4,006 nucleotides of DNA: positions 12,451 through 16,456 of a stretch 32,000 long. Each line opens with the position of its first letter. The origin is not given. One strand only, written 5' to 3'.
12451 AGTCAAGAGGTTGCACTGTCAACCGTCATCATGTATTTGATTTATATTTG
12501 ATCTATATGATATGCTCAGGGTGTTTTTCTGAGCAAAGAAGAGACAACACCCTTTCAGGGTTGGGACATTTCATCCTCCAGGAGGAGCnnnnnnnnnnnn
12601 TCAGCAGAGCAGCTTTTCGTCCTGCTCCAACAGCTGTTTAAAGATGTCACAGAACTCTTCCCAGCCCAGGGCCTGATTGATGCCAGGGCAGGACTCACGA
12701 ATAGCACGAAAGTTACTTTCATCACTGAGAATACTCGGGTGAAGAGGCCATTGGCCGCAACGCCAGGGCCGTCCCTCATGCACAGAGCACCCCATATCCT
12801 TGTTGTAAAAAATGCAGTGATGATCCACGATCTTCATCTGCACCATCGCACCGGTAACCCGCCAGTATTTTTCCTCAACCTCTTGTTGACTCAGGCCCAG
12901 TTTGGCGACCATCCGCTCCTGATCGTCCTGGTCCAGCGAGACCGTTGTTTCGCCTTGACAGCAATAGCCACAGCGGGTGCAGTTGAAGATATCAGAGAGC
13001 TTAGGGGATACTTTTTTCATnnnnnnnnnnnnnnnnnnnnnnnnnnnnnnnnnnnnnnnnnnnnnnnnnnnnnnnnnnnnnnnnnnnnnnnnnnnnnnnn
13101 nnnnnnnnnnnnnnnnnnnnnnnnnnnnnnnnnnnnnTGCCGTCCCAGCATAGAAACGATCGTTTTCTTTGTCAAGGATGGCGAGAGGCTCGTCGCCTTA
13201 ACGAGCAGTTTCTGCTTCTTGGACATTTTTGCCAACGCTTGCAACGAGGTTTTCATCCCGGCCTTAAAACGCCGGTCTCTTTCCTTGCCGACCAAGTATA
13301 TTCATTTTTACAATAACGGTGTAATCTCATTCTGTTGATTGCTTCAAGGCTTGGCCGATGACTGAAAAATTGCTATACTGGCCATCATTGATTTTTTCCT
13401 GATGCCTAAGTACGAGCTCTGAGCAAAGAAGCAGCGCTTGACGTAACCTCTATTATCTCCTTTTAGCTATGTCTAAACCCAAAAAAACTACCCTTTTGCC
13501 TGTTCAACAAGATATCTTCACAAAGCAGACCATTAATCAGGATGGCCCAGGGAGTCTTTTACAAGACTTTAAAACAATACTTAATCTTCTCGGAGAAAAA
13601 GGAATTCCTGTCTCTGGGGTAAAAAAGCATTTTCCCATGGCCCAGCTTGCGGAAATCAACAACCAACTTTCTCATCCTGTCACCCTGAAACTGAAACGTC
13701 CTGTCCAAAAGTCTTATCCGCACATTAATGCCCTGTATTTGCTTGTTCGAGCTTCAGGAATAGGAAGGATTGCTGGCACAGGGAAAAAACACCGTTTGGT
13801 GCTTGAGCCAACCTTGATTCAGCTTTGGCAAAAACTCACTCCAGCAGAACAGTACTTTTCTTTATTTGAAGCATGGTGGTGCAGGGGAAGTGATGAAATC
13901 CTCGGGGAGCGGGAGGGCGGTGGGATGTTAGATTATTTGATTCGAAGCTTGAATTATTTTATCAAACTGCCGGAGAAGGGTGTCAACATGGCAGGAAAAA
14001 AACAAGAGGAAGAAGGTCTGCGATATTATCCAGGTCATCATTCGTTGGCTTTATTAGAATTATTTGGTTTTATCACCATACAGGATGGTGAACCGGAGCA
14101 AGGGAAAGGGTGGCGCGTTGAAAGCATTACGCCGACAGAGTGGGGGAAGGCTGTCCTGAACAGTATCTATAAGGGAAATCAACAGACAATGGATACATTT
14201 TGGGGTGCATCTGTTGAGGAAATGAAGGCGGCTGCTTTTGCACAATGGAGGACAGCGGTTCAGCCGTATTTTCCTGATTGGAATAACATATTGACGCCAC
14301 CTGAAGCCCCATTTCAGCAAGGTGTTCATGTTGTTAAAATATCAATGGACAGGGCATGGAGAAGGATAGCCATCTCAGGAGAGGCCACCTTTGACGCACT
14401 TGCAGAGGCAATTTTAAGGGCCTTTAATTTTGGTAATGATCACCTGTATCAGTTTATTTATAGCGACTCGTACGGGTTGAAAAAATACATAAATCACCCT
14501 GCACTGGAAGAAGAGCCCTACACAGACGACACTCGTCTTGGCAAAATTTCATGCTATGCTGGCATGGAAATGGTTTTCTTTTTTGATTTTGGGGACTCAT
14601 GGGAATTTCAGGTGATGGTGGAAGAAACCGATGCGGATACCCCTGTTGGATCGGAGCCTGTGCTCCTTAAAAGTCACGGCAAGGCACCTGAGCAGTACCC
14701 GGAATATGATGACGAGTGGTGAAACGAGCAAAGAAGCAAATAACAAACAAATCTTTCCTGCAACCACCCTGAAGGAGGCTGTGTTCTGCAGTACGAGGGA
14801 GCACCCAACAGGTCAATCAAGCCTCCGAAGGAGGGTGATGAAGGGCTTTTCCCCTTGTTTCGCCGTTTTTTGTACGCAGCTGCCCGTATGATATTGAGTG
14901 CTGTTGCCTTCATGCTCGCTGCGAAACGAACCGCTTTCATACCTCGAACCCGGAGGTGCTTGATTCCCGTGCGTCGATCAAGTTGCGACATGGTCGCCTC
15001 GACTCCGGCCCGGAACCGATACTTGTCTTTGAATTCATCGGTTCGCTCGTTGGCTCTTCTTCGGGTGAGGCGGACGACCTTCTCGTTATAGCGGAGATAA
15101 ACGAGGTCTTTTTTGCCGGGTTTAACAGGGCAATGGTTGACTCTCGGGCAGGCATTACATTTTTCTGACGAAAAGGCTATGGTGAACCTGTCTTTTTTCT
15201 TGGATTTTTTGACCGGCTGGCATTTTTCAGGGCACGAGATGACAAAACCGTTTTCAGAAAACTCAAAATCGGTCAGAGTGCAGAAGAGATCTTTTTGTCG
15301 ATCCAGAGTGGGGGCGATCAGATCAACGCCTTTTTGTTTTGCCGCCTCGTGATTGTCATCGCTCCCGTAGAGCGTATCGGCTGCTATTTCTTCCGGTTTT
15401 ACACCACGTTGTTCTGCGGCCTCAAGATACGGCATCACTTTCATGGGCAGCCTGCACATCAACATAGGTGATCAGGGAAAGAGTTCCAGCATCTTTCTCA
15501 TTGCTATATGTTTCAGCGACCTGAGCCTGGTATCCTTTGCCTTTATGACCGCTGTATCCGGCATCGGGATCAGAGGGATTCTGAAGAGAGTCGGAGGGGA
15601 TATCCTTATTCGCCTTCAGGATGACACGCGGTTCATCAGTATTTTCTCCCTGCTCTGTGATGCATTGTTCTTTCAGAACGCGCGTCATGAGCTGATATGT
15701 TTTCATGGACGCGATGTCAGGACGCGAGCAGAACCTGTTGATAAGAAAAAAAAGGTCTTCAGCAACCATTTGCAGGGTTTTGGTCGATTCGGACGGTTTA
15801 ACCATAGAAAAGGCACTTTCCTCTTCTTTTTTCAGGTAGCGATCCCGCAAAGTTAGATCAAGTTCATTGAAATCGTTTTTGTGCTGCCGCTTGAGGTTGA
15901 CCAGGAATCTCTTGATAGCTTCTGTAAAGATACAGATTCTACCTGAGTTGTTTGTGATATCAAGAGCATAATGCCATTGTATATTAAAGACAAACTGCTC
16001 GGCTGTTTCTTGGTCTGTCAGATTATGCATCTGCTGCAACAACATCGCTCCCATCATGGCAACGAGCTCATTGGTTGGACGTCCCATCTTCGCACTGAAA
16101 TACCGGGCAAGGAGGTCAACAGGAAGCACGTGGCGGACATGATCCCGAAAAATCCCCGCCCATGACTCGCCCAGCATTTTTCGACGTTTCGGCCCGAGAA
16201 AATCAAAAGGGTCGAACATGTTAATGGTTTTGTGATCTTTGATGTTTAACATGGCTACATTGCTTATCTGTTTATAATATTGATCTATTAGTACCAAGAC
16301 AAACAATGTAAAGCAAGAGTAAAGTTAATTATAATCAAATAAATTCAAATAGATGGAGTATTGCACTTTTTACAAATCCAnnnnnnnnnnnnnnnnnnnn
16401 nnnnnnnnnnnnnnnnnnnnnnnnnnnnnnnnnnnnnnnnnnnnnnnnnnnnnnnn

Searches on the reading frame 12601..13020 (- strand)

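Call 80: search_protein_families(library=pfam, proteins=[window:12601-13020:-], max_evalue=0.001)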
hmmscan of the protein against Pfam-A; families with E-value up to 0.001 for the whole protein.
window:12601-13020:- (139 aa): 1 family
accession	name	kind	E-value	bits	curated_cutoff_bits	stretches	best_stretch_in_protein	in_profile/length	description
PF03692.20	CxxCxxCC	-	5.2e-11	43.5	23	1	13-112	1-85/85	Putative zinc- or iron-chelating domain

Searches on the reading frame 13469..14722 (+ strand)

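Call 53: search_protein_families(library=pfam, proteins=[window:13469-14722:+], max_evalue=0.001)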
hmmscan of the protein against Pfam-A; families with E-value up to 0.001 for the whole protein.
window:13469-14722:+ (417 aa): 1 family
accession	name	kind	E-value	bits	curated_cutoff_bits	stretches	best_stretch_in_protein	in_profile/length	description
PF07929.16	PRiA4_ORF3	-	3.8e-18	66.2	26.6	1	294-408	14-129/173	Plasmid pRiA4b ORF-3-like protein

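Call 88: search_protein_families(library=padloc, proteins=[window:13469-14722:+], max_evalue=0.001)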
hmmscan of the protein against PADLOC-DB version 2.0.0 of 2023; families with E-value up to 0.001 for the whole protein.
window:13469-14722:+ (417 aa): 0 families

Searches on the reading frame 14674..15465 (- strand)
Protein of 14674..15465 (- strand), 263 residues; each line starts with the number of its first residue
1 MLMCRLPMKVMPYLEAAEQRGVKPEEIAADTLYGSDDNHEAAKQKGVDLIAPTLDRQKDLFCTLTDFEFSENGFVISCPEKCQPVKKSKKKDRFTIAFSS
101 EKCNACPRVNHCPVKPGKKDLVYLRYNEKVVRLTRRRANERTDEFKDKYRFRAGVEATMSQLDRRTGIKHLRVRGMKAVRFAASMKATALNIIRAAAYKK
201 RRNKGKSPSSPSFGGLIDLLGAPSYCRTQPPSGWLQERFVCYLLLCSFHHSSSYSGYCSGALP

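Call 53: search_protein_families(library=pfam, proteins=[window:14674-15465:-], max_evalue=0.001)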
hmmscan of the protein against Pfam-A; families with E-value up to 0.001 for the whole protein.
window:14674-15465:- (263 aa): 2 families
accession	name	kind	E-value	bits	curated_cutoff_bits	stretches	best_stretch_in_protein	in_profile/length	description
PF13751.12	DDE_Tnp_1_6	-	2.6e-16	60.5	25.1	1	83-194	13-123/125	Transposase DDE domain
PF01609.27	DDE_Tnp_1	-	1.1e-07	32.3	23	1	15-192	70-200/200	Transposase DDE domain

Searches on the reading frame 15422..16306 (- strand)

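Call 53: search_protein_families(library=pfam, proteins=[window:15422-16306:-], max_evalue=0.001)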
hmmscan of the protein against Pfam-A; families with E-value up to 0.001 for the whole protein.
window:15422-16306:- (294 aa): 1 family
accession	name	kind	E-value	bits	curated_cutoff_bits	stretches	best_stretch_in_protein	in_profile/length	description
PF05598.16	DUF772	-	1.2e-07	32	23.1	1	75-118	1-45/74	Transposase domain (DUF772)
